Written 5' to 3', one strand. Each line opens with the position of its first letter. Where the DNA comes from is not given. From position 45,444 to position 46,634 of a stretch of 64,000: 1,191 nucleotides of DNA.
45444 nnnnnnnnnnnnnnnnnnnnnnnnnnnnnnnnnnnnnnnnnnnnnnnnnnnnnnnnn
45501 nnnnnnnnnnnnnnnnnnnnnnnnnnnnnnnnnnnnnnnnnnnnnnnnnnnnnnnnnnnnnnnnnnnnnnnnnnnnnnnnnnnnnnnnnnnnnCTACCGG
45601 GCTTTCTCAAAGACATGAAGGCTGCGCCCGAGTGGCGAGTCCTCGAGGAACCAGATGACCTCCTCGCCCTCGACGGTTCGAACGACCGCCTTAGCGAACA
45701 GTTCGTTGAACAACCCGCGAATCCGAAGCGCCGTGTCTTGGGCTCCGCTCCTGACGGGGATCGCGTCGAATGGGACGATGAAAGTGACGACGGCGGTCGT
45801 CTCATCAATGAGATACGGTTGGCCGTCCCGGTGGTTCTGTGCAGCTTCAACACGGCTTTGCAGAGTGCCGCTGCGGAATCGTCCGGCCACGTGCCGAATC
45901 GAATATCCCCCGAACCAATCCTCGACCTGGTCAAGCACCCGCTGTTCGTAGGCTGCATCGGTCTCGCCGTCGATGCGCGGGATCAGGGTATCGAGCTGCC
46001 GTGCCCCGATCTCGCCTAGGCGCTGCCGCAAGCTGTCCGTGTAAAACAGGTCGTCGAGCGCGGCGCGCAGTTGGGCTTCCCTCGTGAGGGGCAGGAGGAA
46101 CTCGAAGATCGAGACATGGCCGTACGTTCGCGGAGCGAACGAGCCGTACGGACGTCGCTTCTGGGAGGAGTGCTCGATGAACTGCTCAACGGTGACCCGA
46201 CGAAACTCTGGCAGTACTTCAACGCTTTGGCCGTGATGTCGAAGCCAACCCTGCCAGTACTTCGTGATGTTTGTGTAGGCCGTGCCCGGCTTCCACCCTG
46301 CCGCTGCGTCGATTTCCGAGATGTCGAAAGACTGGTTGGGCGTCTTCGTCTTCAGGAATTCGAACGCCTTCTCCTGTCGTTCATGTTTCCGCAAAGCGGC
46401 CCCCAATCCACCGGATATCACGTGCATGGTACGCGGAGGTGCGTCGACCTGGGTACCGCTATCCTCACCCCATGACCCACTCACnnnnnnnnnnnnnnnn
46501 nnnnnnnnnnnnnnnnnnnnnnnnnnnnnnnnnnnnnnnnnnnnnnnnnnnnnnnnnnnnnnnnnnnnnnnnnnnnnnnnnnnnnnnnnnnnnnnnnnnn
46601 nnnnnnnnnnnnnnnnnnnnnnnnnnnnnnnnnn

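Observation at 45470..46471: Low-GC orphan gene wedged between sucC and a PEBP lipoprotein: likely horizontally acquired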

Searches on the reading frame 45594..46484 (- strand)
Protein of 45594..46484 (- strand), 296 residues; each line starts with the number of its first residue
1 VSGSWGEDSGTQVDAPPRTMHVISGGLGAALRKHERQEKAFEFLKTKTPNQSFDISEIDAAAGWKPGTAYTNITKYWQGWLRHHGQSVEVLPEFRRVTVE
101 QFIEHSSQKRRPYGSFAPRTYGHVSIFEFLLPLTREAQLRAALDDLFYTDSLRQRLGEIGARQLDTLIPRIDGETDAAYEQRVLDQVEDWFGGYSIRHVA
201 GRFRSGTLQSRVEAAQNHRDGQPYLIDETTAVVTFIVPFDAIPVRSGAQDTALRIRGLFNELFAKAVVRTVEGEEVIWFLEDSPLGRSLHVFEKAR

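Call 3: search_protein_families(library=pfam, proteins=[window:45594-46484:-], max_evalue=1)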
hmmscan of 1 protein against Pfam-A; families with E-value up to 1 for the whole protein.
window:45594-46484:- (296 aa): 0 families
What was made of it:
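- Closest known: PII/GlnB-like signalling proteins. Different: No Pfam P-II match (call 3).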

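Call 4: search_protein_families(library=padloc, proteins=[window:45594-46484:-], max_evalue=1)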
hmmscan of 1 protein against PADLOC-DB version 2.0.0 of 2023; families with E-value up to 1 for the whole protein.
window:45594-46484:- (296 aa): 0 families

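Call 5: search_protein_families(library=ncbifam, proteins=[window:45594-46484:-], max_evalue=1)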
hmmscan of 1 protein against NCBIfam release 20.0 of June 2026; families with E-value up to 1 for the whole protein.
window:45594-46484:- (296 aa): 0 families
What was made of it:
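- On Lrp/AsnC or IclR-type regulators: No Pfam or NCBIfam hits (calls 3, 5).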

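Call 7: find_homologous_proteins(query=window:45594-46427:-, max_evalue=0.001)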
Query window:45594-46427:- (277 aa): 101 proteins with E <= 0.001 among 2369 candidates.
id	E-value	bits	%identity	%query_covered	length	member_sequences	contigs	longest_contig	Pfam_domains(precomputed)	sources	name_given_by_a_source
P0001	3.9e-183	625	100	100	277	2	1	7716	-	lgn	-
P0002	8.5e-114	398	67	95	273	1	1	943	-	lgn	-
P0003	2.4e-112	393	66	96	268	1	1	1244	-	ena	-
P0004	4.2e-110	385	67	95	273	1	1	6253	-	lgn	-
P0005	3.0e-85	304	55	96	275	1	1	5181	-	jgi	jgi:hypothetical protein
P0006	3.3e-73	264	48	95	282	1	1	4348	-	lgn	-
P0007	4.5e-73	264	49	95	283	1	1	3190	-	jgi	jgi:hypothetical protein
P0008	8.9e-73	263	49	95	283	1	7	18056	-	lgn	-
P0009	1.3e-72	263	47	95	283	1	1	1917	-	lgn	-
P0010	1.4e-71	259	47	95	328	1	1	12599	-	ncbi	-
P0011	1.4e-71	259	49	95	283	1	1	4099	-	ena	-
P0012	2.1e-71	259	47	95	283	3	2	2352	-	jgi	jgi:hypothetical protein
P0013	4.5e-71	257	47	95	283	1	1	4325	-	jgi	-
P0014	4.6e-71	257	48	95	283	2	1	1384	-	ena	-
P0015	6.4e-71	257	61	75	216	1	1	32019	-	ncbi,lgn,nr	ncbi:MAG: hypothetical protein GEU80_15785 [Dehalococcoidia bacterium]|nr:hypothetical protein [Deha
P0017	1.9e-69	252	47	95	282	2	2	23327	-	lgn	-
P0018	3.7e-69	251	47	95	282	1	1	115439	-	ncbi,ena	-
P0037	1.7e-51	193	43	95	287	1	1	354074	-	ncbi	ncbi:MAG: hypothetical protein WEB00_10590 [Dehalococcoidia bacterium]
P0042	2.1e-50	190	42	92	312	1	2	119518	-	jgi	-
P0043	4.4e-50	189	41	95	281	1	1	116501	-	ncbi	-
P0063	1.7e-46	177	39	93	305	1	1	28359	-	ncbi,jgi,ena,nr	ncbi:MAG TPA: hypothetical protein VNG71_15490 [Pyrinomonadaceae bacterium]|nr:hypothetical protein 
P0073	1.7e-44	170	39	88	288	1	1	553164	-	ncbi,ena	-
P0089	2.7e-40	157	38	97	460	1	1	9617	-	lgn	-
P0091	4.3e-40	156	38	96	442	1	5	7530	-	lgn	-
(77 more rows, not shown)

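Call 8: search_protein_families(library=phrogs, proteins=[window:45594-46484:-], max_evalue=1)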
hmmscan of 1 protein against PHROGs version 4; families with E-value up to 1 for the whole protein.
window:45594-46484:- (296 aa): 0 families

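Call 9: search_solved_structures(query=window:45594-46427:-, max_evalue=10)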
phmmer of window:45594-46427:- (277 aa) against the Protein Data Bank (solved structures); distinct sequences matched with E-value up to 10: 1.
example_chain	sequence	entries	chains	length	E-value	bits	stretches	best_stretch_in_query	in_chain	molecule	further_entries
9rkt_A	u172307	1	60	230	1.1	11.8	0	4-61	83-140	Structural protein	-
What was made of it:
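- Checked: 'Cannot assign a family' is also correct for the curated libraries (calls 3, 4, 5, 8, 9).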

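Call 11: find_encoding_contigs(protein=P0037, flank=10000, max_places=3)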
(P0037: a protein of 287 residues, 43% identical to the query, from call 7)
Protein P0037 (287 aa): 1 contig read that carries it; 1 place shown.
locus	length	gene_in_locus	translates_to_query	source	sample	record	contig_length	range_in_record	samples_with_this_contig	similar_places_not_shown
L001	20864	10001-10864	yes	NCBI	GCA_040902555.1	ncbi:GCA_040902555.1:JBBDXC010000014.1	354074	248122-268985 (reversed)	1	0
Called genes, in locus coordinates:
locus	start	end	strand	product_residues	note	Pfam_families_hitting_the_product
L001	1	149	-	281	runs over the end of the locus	PF09622:DUF2391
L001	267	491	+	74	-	PF00627:UBA (faint)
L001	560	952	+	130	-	PF01592:NifU_N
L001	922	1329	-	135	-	PF22091:DUF6941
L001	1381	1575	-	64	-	-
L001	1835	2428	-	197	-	PF01066:CDP-OH_P_transf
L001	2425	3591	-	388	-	PF13439:Glyco_transf_4, PF13579:Glyco_trans_4_4, PF20706:GT4-conflict, PF00534:Glycos_transf_1, PF13692:Glyco_trans_1_4, PF13524:Glyco_trans_1_2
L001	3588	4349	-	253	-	PF13263:PHP_C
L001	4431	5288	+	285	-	PF01551:Peptidase_M23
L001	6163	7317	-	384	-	PF02803:Thiolase_C (faint), PF22691:Thiolase_C_1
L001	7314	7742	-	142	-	PF12172:zf-ChsH2, PF01796:OB_ChsH2_C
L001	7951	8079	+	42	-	-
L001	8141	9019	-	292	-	PF01435:Peptidase_M48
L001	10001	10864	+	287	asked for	-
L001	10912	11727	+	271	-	PF02086:MethyltransfD12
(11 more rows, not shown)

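Call 12: find_encoding_contigs(protein=P0018, flank=10000, max_places=3)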
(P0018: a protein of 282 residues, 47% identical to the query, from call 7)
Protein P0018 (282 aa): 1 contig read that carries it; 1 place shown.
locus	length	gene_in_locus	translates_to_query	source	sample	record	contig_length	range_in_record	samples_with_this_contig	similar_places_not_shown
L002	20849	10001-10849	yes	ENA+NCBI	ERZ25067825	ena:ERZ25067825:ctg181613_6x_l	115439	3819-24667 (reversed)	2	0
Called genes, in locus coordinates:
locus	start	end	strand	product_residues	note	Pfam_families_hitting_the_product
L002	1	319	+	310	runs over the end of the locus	PF00126:HTH_1, PF03466:LysR_substrate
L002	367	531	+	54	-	-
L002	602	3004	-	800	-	PF23988:DUF7309 (weak)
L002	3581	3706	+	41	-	-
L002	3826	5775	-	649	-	PF00004:AAA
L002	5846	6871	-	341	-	PF00665:rve, PF13683:rve_3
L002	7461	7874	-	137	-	PF13358:DDE_3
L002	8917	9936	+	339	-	PF00571:CBS (weak)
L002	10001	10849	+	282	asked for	-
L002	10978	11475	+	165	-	PF13340:DUF4096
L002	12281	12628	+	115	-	-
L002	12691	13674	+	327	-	PF00248:Aldo_ket_red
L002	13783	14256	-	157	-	-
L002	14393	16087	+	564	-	PF00004:AAA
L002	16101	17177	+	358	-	-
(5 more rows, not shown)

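Call 14: find_encoding_contigs(protein=P0043, flank=8000, max_places=3)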
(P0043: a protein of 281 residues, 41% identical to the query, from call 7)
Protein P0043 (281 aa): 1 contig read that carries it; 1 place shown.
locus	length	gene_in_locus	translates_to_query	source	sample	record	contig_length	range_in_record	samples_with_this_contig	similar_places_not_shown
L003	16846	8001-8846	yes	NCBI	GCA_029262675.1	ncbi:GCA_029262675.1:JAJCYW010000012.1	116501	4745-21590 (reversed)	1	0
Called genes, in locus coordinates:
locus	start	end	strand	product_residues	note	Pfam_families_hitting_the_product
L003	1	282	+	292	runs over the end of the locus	PF14378:PAP2_3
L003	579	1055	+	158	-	PF13187:Fer4_9 (faint), PF13534:Fer4_17 (faint), PF14697:Fer4_21 (faint), PF25160:LdpA_Fe-S-bd (faint), PF12797:Fer4_2 (faint), PF00037:Fer4 (weak), PF12838:Fer4_7, PF00037:Fer4 (weak), +3 more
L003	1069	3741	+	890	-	PF13510:Fer2_4, PF12838:Fer4_7 (weak), PF22117:Fer4_Nqo3 (weak), PF00037:Fer4 (weak), PF04879:Molybdop_Fe4S4, PF00384:Molybdopterin, PF01568:Molydop_binding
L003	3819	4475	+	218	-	PF02190:LON_substr_bdg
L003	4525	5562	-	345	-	PF08240:ADH_N, PF16912:Glu_dehyd_C, PF00107:ADH_zinc_N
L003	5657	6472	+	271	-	-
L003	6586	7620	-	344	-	PF00702:Hydrolase, PF12710:HAD (weak), PF13419:HAD_2, PF13242:Hydrolase_like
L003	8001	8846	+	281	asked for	-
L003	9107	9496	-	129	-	PF13020:NOV_C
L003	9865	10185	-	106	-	PF02086:MethyltransfD12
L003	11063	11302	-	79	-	-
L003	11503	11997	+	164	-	-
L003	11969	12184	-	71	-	-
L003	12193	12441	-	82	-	PF00226:DnaJ (weak)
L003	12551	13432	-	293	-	PF00581:Rhodanese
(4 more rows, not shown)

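Call 15: find_encoding_contigs(protein=P0073, flank=8000, max_places=3)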
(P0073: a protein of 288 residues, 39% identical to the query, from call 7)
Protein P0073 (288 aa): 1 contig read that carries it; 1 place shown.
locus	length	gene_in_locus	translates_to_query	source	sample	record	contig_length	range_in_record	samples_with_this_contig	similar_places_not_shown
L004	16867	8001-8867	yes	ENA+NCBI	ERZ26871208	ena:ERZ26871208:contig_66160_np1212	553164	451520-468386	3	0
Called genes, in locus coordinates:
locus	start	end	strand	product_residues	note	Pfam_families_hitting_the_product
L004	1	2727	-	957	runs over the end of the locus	PF00176:SNF2-rel_dom, PF00270:DEAD (weak), PF04851:ResIII, PF00271:Helicase_C, PF13871:Helicase_C_4 (weak)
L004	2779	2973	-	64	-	PF01850:PIN (weak)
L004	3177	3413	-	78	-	-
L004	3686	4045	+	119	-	-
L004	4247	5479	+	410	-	-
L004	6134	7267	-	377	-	PF13565:HTH_32 (weak), PF13276:HTH_21 (weak), PF13683:rve_3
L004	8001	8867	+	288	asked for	-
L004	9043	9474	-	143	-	PF21849:DUF6908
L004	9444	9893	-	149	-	-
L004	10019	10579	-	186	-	PF01695:IstB_IS21, PF00308:Bac_DnaA (weak), PF13604:AAA_30 (weak), PF00004:AAA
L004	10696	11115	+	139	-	-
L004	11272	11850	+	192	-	-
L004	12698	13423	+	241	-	PF00589:Phage_integrase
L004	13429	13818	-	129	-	-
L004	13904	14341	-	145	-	PF00583:Acetyltransf_1, PF13673:Acetyltransf_10, PF13508:Acetyltransf_7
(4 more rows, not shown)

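Call 16: find_encoding_contigs(protein=P0042, flank=8000, max_places=3)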
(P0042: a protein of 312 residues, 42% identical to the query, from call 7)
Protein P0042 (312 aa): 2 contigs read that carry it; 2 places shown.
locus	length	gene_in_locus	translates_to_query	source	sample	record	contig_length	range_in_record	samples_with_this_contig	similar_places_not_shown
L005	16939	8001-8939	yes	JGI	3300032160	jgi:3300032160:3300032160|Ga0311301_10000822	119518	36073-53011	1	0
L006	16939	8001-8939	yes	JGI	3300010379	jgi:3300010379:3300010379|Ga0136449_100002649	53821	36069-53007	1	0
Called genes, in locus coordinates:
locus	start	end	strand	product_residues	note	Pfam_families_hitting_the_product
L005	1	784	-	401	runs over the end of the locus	PF08495:FIST, PF10442:FIST_C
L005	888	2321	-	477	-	PF14691:Fer4_20, PF00070:Pyr_redox (faint), PF01494:FAD_binding_3 (faint), PF07992:Pyr_redox_2, PF13450:NAD_binding_8 (weak), PF13738:Pyr_redox_3 (faint)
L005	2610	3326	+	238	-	PF03009:GDPD (weak)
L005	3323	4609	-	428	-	PF00202:Aminotran_3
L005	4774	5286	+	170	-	PF11290:DUF3090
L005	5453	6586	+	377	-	PF00712:DNA_pol3_beta, PF02767:DNA_pol3_beta_2, PF02768:DNA_pol3_beta_3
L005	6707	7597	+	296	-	PF02086:MethyltransfD12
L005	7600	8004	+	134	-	PF20472:PDDEXK_11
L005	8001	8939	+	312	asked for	-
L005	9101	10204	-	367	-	PF13776:DUF4172, PF02661:Fic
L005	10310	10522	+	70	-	-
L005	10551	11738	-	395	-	PF13784:Fic_N, PF02661:Fic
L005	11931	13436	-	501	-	PF00496:SBP_bac_5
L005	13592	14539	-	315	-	PF02423:OCD_Mu_crystall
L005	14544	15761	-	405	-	PF00557:Peptidase_M24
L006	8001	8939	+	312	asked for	-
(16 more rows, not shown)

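Call 18: predict_structure(alignment_id=A1)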
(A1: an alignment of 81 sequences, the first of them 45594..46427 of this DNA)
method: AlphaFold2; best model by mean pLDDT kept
length: 277 residues; sequences in the alignment: 81
mean_pLDDT: 92.1   pTM: 0.74
mean pLDDT of the five models: 92.1, 91.4, 91.0, 86.6, 84.7
residues with pLDDT >= 90: 224; 70-90: 37; 50-70: 13; < 50: 3
segments of 3 or more residues with pLDDT < 50: 1-3
pLDDT, mean of each block of 10 residues (from residue 1): 52 87 98 98 98 95 97 97 90 84 96 88 95 97 97 98 97 96 92 96 93 96 75 96 94 88 97 90
secondary structure, 60 per line:
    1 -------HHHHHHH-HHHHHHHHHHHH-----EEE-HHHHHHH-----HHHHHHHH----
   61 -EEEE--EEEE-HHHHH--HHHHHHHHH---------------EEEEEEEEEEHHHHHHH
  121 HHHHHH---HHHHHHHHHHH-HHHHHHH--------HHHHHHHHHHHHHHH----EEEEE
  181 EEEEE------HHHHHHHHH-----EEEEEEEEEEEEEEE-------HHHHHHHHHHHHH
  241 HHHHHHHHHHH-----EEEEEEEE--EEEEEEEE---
elements in order: H8-14 H16-27 E33-35 H37-43 H49-56 E62-65 E68-71 H73-77 H80-88 E104-113 H114-126 H130-140 H142-148 H157-171 E176-185 H192-200 E206-220 H228-251 E257-264 E267-274
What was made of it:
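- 46137..46427 (-): N-terminal module X-N (residues 1-97): winged helix-turn-helix (H16-27, b33-35, H37-43, H49-56, wing b62-71) plus two linker helices; family-invariant F34, K56, Q89; near-invariant W45, T52. AlphaFold2 model, pLDDT 87-98 over this part (call 18).
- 45597..46136 (-): C-terminal domain X-C (residues 98-277): PII-like/ferredoxin-like a+b domain with a four-helix insert. Conserved: E109, E117, R121, D125, D131, R136, G174-Y175-S176, G182-R183-[F/Y]184, Y205, D208-E209-T210-T211, G254-E255, W259, E262. Model (call 18).
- On SAM lyase family (T3 SAMase PF23780 / Svi3-3 / SAM-AMP lyase): AF2 model at pLDDT 92 (call 18).
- On R-M controller (C) proteins: X is 277 aa, with a winged helix and a 180-aa second domain (call 18), and has no HTH_3/HTH_XRE Pfam hit (call 3).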

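Call 21: find_encoding_contigs(protein=window:45594-46427:-, flank=10000, max_places=5)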
Protein window:45594-46427:- (277 aa): 1 contig read that carries it; 1 place shown.
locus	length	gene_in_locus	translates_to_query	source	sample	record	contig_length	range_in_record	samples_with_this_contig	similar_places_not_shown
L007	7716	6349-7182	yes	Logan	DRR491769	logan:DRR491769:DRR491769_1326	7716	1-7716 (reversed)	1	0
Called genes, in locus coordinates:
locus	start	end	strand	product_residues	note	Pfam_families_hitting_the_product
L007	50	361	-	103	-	-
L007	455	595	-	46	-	-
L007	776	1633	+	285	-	PF08668:HDOD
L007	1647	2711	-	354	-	-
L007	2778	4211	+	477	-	PF01370:Epimerase, PF05368:NmrA, PF13460:NAD_binding_10, PF11066:DUF2867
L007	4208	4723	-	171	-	PF00149:Metallophos (faint), PF12850:Metallophos_2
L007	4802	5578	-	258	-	-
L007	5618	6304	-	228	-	-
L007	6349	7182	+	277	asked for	-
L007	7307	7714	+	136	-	?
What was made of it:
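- Checked: An independent gene call on a 100% identical public contig also gives 277 aa (calls 7, 21).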

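Call 22: find_encoding_contigs(protein=P0015, flank=8000, max_places=3)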
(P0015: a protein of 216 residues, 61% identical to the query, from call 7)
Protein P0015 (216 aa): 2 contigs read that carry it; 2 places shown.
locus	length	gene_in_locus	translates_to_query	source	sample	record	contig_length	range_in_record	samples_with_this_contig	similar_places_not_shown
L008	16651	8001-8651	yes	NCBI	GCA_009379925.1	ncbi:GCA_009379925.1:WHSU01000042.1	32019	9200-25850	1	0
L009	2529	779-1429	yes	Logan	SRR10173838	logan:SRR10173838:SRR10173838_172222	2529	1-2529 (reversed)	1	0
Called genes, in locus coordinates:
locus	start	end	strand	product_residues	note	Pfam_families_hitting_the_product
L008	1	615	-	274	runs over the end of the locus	PF13279:4HBT_2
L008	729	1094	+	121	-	-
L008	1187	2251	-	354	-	PF02445:NadA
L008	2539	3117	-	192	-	PF12867:DinB_2 (weak)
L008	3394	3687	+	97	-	-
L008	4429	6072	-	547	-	PF07690:MFS_1, PF11700:ATG22 (faint), PF07690:MFS_1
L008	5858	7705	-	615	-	PF20176:DUF6541 (faint), PF10131:PTPS_related (weak), PF13231:PMT_2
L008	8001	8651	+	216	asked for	-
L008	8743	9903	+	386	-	PF01071:GARS_A (weak), PF08442:ATP-grasp_2, PF13549:ATP-grasp_5, PF24948:Citrate_synth_N, PF00549:Ligase_CoA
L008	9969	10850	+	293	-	PF02629:CoA_binding, PF13607:Succ_CoA_lig, PF00549:Ligase_CoA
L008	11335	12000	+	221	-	-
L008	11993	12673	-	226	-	PF00293:NUDIX, PF19368:WHD_AraR, PF21906:WHD_NrtR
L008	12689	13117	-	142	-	-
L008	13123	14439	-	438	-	PF00919:UPF0004, PF04055:Radical_SAM, PF01938:TRAM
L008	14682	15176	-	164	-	-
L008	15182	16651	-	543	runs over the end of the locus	PF11832:DUF3352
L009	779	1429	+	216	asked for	-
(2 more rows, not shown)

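Call 25: find_encoding_contigs(protein=P0004, flank=8000, max_places=3)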
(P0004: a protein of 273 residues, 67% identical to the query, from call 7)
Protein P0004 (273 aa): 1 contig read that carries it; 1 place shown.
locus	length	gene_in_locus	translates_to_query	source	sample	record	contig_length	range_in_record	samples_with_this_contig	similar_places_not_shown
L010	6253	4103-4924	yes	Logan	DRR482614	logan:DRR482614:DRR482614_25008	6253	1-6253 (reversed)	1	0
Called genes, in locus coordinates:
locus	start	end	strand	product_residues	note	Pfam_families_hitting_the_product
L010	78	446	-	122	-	-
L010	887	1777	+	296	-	PF08668:HDOD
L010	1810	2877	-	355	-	-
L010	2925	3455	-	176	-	PF00149:Metallophos (faint), PF12850:Metallophos_2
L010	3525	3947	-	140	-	-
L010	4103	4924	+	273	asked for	-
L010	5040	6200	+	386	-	PF01071:GARS_A (faint), PF02786:CPSase_L_D2 (faint), PF08442:ATP-grasp_2, PF13549:ATP-grasp_5, PF24948:Citrate_synth_N, PF00549:Ligase_CoA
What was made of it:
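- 46472..47158 (+): PEBP-family lipoprotein (context only), divergent from X; absent from this position in L010 and L008. Neighbour lists in calls 22 and 25.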

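Call 26: find_encoding_contigs(protein=P0005, flank=8000, max_places=3)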
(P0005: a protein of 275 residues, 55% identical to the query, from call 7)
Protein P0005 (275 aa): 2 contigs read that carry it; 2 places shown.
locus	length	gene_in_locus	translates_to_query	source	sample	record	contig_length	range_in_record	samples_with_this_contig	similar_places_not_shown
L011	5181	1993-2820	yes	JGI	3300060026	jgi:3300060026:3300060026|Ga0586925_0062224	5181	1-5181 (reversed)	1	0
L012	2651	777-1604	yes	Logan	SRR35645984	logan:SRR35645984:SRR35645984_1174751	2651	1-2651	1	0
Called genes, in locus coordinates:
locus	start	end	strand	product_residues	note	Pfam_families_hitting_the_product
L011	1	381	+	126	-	?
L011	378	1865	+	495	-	PF00749:tRNA-synt_1c, PF19269:Anticodon_2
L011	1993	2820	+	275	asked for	-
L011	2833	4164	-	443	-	PF01476:LysM, PF23473:LysM3_LYK4_5 (faint), PF01476:LysM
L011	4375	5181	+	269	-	?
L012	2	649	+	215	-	?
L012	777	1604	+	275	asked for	-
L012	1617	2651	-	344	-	?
